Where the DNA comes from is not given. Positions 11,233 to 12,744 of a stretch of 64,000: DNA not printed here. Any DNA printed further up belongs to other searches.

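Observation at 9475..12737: Compact four-gene operon XRE-HTH / wHTH nuclease-like / bare Hanks kinase / unknown 403-aa protein: candidate undescribed conflict (defence) system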

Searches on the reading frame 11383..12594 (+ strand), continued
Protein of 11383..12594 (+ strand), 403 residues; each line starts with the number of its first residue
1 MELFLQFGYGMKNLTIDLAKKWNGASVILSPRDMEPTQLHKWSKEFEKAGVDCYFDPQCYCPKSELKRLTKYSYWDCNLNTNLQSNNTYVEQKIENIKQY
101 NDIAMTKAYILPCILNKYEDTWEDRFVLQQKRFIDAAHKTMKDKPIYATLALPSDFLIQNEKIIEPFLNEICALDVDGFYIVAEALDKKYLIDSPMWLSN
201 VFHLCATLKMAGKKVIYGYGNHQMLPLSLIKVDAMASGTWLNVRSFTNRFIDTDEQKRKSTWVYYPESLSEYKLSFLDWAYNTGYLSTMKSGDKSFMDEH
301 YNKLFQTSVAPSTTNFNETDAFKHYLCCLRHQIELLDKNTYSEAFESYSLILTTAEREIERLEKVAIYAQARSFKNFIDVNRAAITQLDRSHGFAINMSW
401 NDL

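Call 42: fold_search(model_id=the predicted structure, library=viral)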
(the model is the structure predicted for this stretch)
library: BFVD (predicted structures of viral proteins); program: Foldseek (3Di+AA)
matches with E <= 10: 679; with E <= 0.001: 7
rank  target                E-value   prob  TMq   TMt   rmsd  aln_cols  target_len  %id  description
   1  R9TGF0                1.9e-04  1.00  0.40  0.36  10.5       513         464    7  Uncharacterized protein [Vibrio phage nt-1]
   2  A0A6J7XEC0            2.0e-04  1.00  0.38  0.31  12.6       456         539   13  Uncharacterized protein [uncultured Caudovirales phage]
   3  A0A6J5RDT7            2.9e-04  1.00  0.32  0.20   8.1       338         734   10  Glycoside hydrolase, family 5 [uncultured Caudovirales phage]
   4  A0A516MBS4            3.4e-04  1.00  0.40  0.52   7.6       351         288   12  (no name in the UniProt tables at hand)
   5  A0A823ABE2            3.6e-04  1.00  0.38  0.55   6.0       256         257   16  (no name in the UniProt tables at hand)
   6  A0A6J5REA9            4.4e-04  1.00  0.34  0.34   7.5       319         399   12  Uncharacterized protein [uncultured Caudovirales phage]
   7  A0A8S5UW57            9.5e-04  1.00  0.36  0.34   6.1       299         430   10  Endoglucanase, glycoside hydrolase family 5, TIM barrel, HYDROLASE.1A [Siphoviridae sp. ctgaU3]
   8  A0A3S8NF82            1.3e-03  1.00  0.41  0.54  11.2       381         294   10  Putative queuine tRNA-ribosyltransferase [Sulfolobales Beppu rod-shaped virus 1]
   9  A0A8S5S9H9            2.8e-03  1.00  0.45  0.55   6.6       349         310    9  Uncharacterized protein [Myoviridae sp. ctByu2]
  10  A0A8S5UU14            3.1e-03  1.00  0.39  0.40   5.4       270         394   10  Uncharacterized protein [Siphoviridae sp. ctpyK9]
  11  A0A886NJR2            4.0e-03  0.97  0.22  0.27   7.5       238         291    8  (no name in the UniProt tables at hand)
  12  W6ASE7                4.3e-03  0.99  0.33  0.17   9.0       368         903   10  Putative capsid and scaffold protein [Acinetobacter phage IMEAB3]
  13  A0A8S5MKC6            4.5e-03  0.99  0.32  0.22   8.0       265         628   12  Spherulation-specific family 4 [Siphoviridae sp. ctSdk10]
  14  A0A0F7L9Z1            5.0e-03  1.00  0.34  0.29   5.2       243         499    9  Uncharacterized protein [uncultured marine virus]
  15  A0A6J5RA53            5.2e-03  1.00  0.33  0.34   7.0       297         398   12  Glycoside hydrolase, family 5 [uncultured Caudovirales phage]
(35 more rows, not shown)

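Call 46: search_protein_families(library=pfam, alignment_id=A3, max_evalue=0.00001)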
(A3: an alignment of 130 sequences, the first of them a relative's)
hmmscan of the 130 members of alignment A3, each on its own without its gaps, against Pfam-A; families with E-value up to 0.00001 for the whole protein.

A. member 1, L001:4870-5250:- (126 aa): 0 families

B. families by the number of members that match (of 130 scanned): 155 families (the first 25 are shown)
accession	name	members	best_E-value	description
PF00239.26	Resolvase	4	2.9e-33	Resolvase, N terminal domain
PF00589.27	Phage_integrase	4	3.3e-29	Phage integrase family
PF07508.19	Recombinase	4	3.3e-24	Recombinase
PF04313.20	HSDR_N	3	4.9e-47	Type I restriction enzyme R protein N terminus (HSDR_N)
PF04851.21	ResIII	3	8.1e-38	Type III restriction enzyme, res subunit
PF00271.37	Helicase_C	3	1.7e-19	Helicase conserved C-terminal domain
PF13408.12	Zn_ribbon_recom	3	1.8e-13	Recombinase zinc beta ribbon domain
PF14659.12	Phage_int_SAM_3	3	1.9e-12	Phage integrase, N-terminal SAM-like domain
PF18766.7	SWI2_SNF2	2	2.3e-80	SWI2/SNF2 ATPase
PF22679.2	T1R_D3-like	2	1.2e-58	Type I restriction enzyme subunit R domain 3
PF06634.17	DUF1156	2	2.9e-30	Protein of unknown function (DUF1156)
PF00535.33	Glycos_transf_2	2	1.2e-27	Glycosyl transferase family 2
PF01381.28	HTH_3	2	3.7e-17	Helix-turn-helix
PF00583.31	Acetyltransf_1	2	4e-12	Acetyltransferase (GNAT) family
PF01844.29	HNH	2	2.9e-08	HNH endonuclease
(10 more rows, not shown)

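Call 47: search_protein_families(library=padloc, alignment_id=A3, max_evalue=1e-10)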
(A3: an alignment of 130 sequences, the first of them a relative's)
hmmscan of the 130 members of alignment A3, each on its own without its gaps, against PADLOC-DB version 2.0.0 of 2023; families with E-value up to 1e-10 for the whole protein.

A. member 1, L001:4870-5250:- (126 aa): 0 families

B. families by the number of members that match (of 130 scanned): 265 families (the first 25 are shown)
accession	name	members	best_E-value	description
PDLC00660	HmaB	2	0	DNA-adenine methylase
PDLC00661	HmaB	2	0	DNA-adenine methylase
PDLC03040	REase_I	2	0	Type I restriction enzyme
PDLC03048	REase_I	2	0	Type I restriction enzyme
PDLC02189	DUF1156_MTase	2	2e-272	-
PDLC02193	PLD_Helicase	2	1.3e-238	-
PDLC03314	MTase_II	2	8.6e-186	Type II methyltransferase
PDLC02853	DpdE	2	8.5e-110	DpdE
PDLC03044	REase_I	2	3.3e-72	Type I restriction enzyme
PDLC03045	REase_I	2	1.1e-68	Type I restriction enzyme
PDLC03041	REase_I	2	3.9e-68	Type I restriction enzyme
PDLC03046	REase_I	2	6.1e-62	Type I restriction enzyme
PDLC02192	DUF499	2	1.2e-47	-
PDLC02619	DrmD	2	3.7e-41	DrmD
PDLC02500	BrxHI|BrxHII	2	8.6e-41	BrxHI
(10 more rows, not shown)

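Call 49: find_encoding_contigs(protein=P0001, flank=10000, max_places=4)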
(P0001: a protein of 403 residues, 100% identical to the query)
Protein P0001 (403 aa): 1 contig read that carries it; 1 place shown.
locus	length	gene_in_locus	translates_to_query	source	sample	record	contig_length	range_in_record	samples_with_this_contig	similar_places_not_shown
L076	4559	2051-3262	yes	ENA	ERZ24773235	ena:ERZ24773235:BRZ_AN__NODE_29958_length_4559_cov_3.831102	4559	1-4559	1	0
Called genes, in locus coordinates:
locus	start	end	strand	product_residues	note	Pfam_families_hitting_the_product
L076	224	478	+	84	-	PF12844:HTH_19 (weak), PF01381:HTH_3 (weak), PF13443:HTH_26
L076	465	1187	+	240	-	-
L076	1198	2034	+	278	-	PF00069:Pkinase, PF07714:PK_Tyr_Ser-Thr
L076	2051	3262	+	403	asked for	-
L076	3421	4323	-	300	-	PF04473:DUF553, PF01841:Transglut_core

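Call 53: search_protein_families(library=pfam, alignment_id=A4, max_evalue=1)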
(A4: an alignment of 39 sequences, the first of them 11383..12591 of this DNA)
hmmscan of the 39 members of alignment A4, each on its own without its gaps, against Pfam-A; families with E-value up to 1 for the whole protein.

A. member 1, window:11383-12591:+ (403 aa): 1 family
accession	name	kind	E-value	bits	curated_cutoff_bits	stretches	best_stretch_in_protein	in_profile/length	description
PF19200.6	MupG_N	-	0.028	14.4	24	1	331-391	17-78/237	6-phospho-N-acetylmuramidase, N-terminal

B. families by the number of members that match (of 39 scanned): 22 families
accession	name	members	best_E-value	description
PF04748.18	Polysacc_deac_2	3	0.045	Divergent polysaccharide deacetylase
PF13518.12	HTH_28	2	0.027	Helix-turn-helix domain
PF19200.6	MupG_N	2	0.028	6-phospho-N-acetylmuramidase, N-terminal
PF20922.3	Anamorsin_N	1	0.00074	Anamorsin, N-terminal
PF12916.12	DUF3834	1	0.014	Protein of unknown function (DUF3834)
PF16545.11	CCM2_C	1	0.015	Cerebral cavernous malformation protein, harmonin-homology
PF17828.6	FAS_N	1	0.018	N-terminal domain in fatty acid synthase subunit beta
PF01965.30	DJ-1_PfpI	1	0.025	DJ-1/PfpI family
PF00709.27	Adenylsucc_synt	1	0.029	Adenylosuccinate synthetase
PF09709.15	Cas_Csd1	1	0.036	CRISPR-associated protein (Cas_Csd1)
PF16364.11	Antigen_C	1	0.041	Cell surface antigen C-terminus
PF12025.13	Phage_C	1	0.045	Phage protein C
PF04553.17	Tis11B_N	1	0.062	Tis11B like protein, N terminus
PF14394.12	DUF4423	1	0.079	Domain of unknown function (DUF4423)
PF16752.10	TBCC_N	1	0.097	Tubulin-specific chaperone C N-terminal domain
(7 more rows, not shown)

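Call 56: search_dna_similar(query=window:11383-12591:+, collection=plasmids, mode=protein, max_evalue=0.00001, max_rows=20)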
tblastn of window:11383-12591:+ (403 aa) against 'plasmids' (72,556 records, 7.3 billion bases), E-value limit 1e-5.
Records with a match: 3; places in all: 3; records where one place covers at least 80% of the query: 3.
Best place of each record, by identity: <60% 3.
By first word of the organism name: Bacillus 2; Natribaculum 1.
By predicted mobility (MOB-suite, as given by PLSDB): non-mobilizable 2; mobilizable 1.
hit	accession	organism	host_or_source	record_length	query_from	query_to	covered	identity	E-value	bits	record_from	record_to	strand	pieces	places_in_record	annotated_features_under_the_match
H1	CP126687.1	Bacillus bombysepticus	Microtermes sp. colony Mi106,bacterial ...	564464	1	398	99%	27.7%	2e-41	163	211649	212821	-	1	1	hypothetical protein (x2)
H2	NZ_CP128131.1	Bacillus mycoides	bacterial isolate,field soil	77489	1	386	96%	27.0%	9e-38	152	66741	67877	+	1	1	hypothetical protein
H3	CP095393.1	Natribaculum breve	cell culture,saline soil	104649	4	346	85%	27.8%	3e-19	98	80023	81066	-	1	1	none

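Call 57: search_dna_similar(query=window:11383-12591:+, collection=phages, mode=protein, max_evalue=0.00001, max_rows=20)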
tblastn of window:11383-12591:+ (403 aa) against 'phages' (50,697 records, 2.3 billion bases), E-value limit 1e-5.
No match.
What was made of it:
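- No homologue was found in 50,697 phage records (call 57).
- Tried and rejected: Phage records hold no D homologue (call 57).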

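Call 58: get_annotated_region(hit=H1, flank=7000)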
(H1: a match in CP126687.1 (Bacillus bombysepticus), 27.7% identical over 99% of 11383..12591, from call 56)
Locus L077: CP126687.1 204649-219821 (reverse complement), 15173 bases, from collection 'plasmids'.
description: Bacillus bombysepticus strain Mi106 D2 head1 chi plasmid unnamed1, complete sequence
organism: Bacillus bombysepticus (NCBI taxid 658666)
taxonomy: Bacteria; Bacillota; Bacilli; Bacillales; Bacillaceae; Bacillus; Bacillus bombysepticus
host: -; source: Microtermes sp. colony Mi106,bacterial isolate,head,Worker head; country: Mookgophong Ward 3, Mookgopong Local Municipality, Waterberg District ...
typing (MOB-suite, as given by PLSDB): non-mobilizable; replicon rep_cluster_125; mating-pair formation MPF_T
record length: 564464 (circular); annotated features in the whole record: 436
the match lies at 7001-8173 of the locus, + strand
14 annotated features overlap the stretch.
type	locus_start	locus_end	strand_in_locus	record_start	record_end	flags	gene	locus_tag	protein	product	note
CDS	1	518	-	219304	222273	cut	-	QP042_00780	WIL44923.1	AAA domain-containing protein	-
CDS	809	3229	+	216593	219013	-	-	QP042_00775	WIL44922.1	AAA family ATPase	-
CDS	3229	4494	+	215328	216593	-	-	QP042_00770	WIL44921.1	hypothetical protein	-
CDS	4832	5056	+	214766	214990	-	-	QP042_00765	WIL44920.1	hypothetical protein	-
CDS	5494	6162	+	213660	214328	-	-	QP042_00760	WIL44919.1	hypothetical protein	-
CDS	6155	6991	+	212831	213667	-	-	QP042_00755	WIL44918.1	serine/threonine-protein kinase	-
CDS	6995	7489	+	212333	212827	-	-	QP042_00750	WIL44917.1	hypothetical protein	-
CDS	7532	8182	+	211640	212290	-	-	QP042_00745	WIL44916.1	hypothetical protein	-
CDS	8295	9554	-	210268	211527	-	-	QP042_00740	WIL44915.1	hypothetical protein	-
CDS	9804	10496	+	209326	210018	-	-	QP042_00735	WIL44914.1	hypothetical protein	-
CDS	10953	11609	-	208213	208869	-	-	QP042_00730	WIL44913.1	hypothetical protein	-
CDS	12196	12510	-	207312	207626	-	-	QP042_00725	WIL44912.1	hypothetical protein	-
CDS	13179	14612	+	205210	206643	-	-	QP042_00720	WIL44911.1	ATP-binding protein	-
CDS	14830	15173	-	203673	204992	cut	-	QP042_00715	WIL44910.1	GIY-YIG nuclease family protein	-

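Call 59: get_annotated_region(hit=H2, flank=7000)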
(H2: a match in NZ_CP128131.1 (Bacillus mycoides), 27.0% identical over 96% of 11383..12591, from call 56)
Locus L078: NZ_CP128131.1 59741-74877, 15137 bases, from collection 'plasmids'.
description: Bacillus mycoides strain SIN2.2 plasmid unnamed4, complete sequence
organism: Bacillus mycoides (NCBI taxid 1405)
taxonomy: Bacteria; Bacillota; Bacilli; Bacillales; Bacillaceae; Bacillus; Bacillus mycoides
host: -; source: bacterial isolate,field soil; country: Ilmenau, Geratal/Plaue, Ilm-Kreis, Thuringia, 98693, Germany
typing (MOB-suite, as given by PLSDB): mobilizable; replicon rep_cluster_920; relaxase MOBC
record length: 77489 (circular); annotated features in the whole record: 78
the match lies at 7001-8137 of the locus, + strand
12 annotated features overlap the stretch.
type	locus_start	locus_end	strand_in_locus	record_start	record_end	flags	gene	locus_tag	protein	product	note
CDS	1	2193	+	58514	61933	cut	-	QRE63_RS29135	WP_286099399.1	S-layer homology domain-containing protein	-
CDS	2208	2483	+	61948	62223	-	-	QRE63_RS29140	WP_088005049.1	barstar family protein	-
CDS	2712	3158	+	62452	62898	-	-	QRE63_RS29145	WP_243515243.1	hypothetical protein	-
CDS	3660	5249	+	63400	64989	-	-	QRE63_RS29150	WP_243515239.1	hypothetical protein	-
CDS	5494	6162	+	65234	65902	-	-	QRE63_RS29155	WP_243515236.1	hypothetical protein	-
CDS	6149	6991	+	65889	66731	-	-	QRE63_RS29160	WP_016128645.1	serine/threonine-protein kinase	GO:0006468 - protein phosphorylation [Evidence IEA]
CDS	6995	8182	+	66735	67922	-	-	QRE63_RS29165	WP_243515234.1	hypothetical protein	-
CDS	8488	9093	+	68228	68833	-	-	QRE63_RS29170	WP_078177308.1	recombinase family protein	GO:0006310 - DNA recombination [Evidence IEA]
CDS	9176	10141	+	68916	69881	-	-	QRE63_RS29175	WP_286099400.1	site-specific integrase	GO:0015074 - DNA integration [Evidence IEA]; GO:0006310 - DNA recombination [Evidence IEA]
CDS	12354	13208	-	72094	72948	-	-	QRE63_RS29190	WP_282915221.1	phospholipase C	-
CDS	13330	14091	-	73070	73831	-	-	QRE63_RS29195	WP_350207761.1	hypothetical protein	-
CDS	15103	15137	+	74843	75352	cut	-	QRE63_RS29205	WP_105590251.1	sigma-70 family RNA polymerase sigma factor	GO:0006352 - DNA-templated transcription initiation [Evidence IEA]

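Call 60: get_annotated_region(hit=H3, flank=7000)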
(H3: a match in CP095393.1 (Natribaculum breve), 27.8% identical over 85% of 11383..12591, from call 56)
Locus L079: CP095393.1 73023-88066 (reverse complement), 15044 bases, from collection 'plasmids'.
description: Natribaculum breve strain TRM20010 plasmid unnamed3, complete sequence
organism: Natribaculum breve (NCBI taxid 1419050)
taxonomy: Archaea; Euryarchaeota; Halobacteria; Halobacteriales; Natrialbaceae; Natribaculum; Natribaculum breve
host: -; source: cell culture,saline soil; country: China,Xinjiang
typing (MOB-suite, as given by PLSDB): non-mobilizable
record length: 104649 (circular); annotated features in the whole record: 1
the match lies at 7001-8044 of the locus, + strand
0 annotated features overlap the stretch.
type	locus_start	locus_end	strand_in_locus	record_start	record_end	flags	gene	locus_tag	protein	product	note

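Call 63: search_protein_families(library=pfam, alignment_id=A6, max_evalue=0.00001)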
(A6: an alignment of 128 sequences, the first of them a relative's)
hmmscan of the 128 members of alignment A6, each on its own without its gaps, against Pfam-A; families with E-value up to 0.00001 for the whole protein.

A. member 1, L001:9996-10727:- (243 aa): 1 family
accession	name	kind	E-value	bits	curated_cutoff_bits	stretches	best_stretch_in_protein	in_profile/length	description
PF04542.20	Sigma70_r2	-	8.6e-14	51.5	24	1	26-90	5-65/71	Sigma-70 region 2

B. families by the number of members that match (of 128 scanned): 149 families (the first 25 are shown)
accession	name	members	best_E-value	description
PF00239.26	Resolvase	3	3.2e-33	Resolvase, N terminal domain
PF00589.27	Phage_integrase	3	2.3e-29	Phage integrase family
PF07508.19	Recombinase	3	4.8e-26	Recombinase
PF14559.12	TPR_19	3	1.4e-14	Tetratricopeptide repeat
PF13408.12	Zn_ribbon_recom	3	1.1e-12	Recombinase zinc beta ribbon domain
PF00990.26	GGDEF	2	9.6e-46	Diguanylate cyclase, GGDEF domain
PF13156.12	Mrr_cat_2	2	1.4e-43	Restriction endonuclease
PF14253.11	AbiH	2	2.3e-31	Bacteriophage abortive infection AbiH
PF13175.12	AAA_15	2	1.3e-23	AAA ATPase domain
PF00078.32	RVT_1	2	8.2e-23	Reverse transcriptase (RNA-dependent DNA polymerase)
PF04471.18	Mrr_cat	2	2.6e-20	Restriction endonuclease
PF13304.12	AAA_21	2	4.6e-20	AAA domain, putative AbiEii toxin, Type IV TA system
PF00702.32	Hydrolase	2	8.7e-20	haloacid dehalogenase-like hydrolase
PF01381.28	HTH_3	2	7.3e-15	Helix-turn-helix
PF02463.25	SMC_N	2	3.9e-13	RecF/RecN/SMC N terminal domain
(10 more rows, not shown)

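Call 64: search_protein_families(library=padloc, alignment_id=A6, max_evalue=1e-10)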
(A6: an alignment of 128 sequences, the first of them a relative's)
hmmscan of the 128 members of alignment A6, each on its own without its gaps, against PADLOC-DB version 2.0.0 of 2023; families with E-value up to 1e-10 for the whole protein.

A. member 1, L001:9996-10727:- (243 aa): 0 families

B. families by the number of members that match (of 128 scanned): 202 families (the first 25 are shown)
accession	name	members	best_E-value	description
PDLC04134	mad2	3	1.2e-54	mads_2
PDLC04135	mad3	3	2e-26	mads_3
PDLC02915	ATPase-Toprim_I-B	2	8.1e-158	-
PDLC02943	RT_III-A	2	6.4e-127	-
PDLC02942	RT_III-A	2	1.6e-95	-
PDLC02946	RT_III-A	2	3.5e-94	-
PDLC02938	RT_I-B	2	2.1e-92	-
PDLC02941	RT_II-A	2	6.5e-85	-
PDLC02944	RT_III-A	2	2e-84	-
PDLC02945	RT_III-A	2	1.3e-83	-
PDLC02956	RT_XIII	2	4e-75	-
PDLC03739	RT_Ec107-like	2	1.2e-73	retron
PDLC02960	RT-Protease_XI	2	4e-65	single gene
PDLC02959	RT-Protease_XI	2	4.3e-65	single gene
PDLC02962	RT-TIR_XII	2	2e-63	single gene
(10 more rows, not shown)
